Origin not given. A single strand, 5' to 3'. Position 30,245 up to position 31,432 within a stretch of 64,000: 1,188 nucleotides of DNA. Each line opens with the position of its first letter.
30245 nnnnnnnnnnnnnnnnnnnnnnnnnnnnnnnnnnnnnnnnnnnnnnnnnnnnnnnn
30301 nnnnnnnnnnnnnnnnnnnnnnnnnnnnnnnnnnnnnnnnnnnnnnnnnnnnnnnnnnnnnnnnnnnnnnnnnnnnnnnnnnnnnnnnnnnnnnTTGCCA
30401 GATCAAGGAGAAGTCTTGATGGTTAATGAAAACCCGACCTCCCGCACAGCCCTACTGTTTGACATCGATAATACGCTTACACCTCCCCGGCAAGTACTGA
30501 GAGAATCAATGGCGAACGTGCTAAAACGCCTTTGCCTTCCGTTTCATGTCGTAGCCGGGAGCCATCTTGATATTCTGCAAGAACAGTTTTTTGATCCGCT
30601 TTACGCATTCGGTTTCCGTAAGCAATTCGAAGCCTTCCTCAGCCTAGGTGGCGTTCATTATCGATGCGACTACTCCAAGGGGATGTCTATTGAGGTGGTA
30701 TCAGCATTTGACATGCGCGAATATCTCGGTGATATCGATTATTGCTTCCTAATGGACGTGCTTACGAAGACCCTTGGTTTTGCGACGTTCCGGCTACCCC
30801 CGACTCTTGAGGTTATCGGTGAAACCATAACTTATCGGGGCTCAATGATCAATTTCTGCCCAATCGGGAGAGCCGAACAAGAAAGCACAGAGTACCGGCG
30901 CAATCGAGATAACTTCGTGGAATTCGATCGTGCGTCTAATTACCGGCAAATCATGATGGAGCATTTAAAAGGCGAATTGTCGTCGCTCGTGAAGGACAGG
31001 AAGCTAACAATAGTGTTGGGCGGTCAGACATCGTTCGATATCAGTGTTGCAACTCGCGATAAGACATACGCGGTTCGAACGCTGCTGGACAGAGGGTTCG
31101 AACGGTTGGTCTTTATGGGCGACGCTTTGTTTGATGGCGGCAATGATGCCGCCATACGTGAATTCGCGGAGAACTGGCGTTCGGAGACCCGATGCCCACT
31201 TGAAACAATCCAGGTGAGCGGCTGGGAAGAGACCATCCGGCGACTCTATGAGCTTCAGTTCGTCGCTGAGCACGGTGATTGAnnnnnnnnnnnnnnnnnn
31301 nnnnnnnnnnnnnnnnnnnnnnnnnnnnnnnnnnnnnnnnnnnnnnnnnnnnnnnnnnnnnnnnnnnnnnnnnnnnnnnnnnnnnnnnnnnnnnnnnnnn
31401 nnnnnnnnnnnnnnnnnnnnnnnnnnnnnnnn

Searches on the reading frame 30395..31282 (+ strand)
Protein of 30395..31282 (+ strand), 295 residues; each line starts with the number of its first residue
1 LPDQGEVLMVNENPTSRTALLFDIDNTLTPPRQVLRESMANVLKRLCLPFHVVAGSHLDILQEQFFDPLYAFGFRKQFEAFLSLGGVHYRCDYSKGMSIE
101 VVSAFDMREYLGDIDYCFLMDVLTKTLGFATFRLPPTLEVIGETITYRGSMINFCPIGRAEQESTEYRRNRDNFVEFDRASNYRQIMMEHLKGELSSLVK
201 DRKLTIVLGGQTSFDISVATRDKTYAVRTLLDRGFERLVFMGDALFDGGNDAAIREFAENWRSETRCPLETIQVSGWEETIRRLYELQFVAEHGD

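Call 3: search_protein_families(library=pfam, proteins=[window:30395-31282:+], max_evalue=1)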
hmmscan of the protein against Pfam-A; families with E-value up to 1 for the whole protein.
window:30395-31282:+ (295 aa): 2 families
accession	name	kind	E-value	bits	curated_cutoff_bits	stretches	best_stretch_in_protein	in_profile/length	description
PF03332.19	PMM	-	5.8e-21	75.7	22.4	1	41-256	7-196/221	Eukaryotic phosphomannomutase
PF08282.18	Hydrolase_3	-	0.12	12.5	20.9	0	163-245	134-213/255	haloacid dehalogenase-like hydrolase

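Call 4: search_protein_families(library=padloc, proteins=[window:30395-31282:+], max_evalue=1)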
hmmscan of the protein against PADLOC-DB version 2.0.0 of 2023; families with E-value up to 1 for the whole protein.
window:30395-31282:+ (295 aa): 0 families

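Call 5: search_protein_families(library=ncbifam, proteins=[window:30395-31282:+], max_evalue=1)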
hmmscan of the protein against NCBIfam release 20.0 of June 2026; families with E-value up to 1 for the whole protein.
window:30395-31282:+ (295 aa): 2 families
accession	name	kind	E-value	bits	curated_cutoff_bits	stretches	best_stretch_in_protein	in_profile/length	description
TIGR01484.1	HAD-SF-IIB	subfamily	2.2e-10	40.9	41.8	1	20-257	2-214/221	HAD-IIB family hydrolase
TIGR01487.1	Pglycolate_arch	equivalog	0.048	13.5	122.75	0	19-62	3-49/215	phosphoglycolate phosphatase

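Call 38: search_solved_structures(query=window:30395-31282:+, max_evalue=0.001)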
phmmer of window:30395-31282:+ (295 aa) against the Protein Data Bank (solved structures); distinct sequences matched with E-value up to 0.001: 15.
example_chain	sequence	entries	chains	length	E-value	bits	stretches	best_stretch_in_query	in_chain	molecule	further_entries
5ue7_A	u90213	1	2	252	8e-21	78.1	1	16-274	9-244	Phosphomannomutase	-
7o0c_A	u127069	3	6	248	7.7e-19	71.6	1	20-254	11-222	Phosphomannomutase 2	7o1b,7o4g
2amy_A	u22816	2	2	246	7.8e-19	71.5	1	20-254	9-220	Phosphomannomutase 2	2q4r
7o58_A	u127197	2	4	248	9.8e-19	71.2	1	20-254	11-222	Phosphomannomutase 2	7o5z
9hn3_A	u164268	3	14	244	4.4e-18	69.1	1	18-254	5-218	Phosphomannomutase 2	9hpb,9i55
8b5v_A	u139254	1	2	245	1.5e-16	64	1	17-254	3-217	Phosphomannomutase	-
6i5x_A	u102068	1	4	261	2.9e-16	63.1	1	11-255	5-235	Phosphomannomutase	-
6cft_A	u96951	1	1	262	1.5e-15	60.8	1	16-256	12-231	Phosphomannomutase 1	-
2i54_A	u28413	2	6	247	3.8e-15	59.4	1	16-254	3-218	Phosphomannomutase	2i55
3f9r_A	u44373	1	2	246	3.8e-15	59.4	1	17-254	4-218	Phosphomannomutase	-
6cfs_A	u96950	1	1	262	6.4e-15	58.7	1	16-256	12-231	Phosphomannomutase 1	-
6cfr_A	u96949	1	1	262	8.4e-15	58.3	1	16-256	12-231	Phosphomannomutase 1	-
6cfu_A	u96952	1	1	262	2.6e-14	56.7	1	16-256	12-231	Phosphomannomutase 1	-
2fuc_A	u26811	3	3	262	3.2e-14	56.4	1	16-256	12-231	Phosphomannomutase 1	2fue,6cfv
7myv_A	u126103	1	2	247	2.7e-10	43.5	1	17-253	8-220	Phosphomannomutase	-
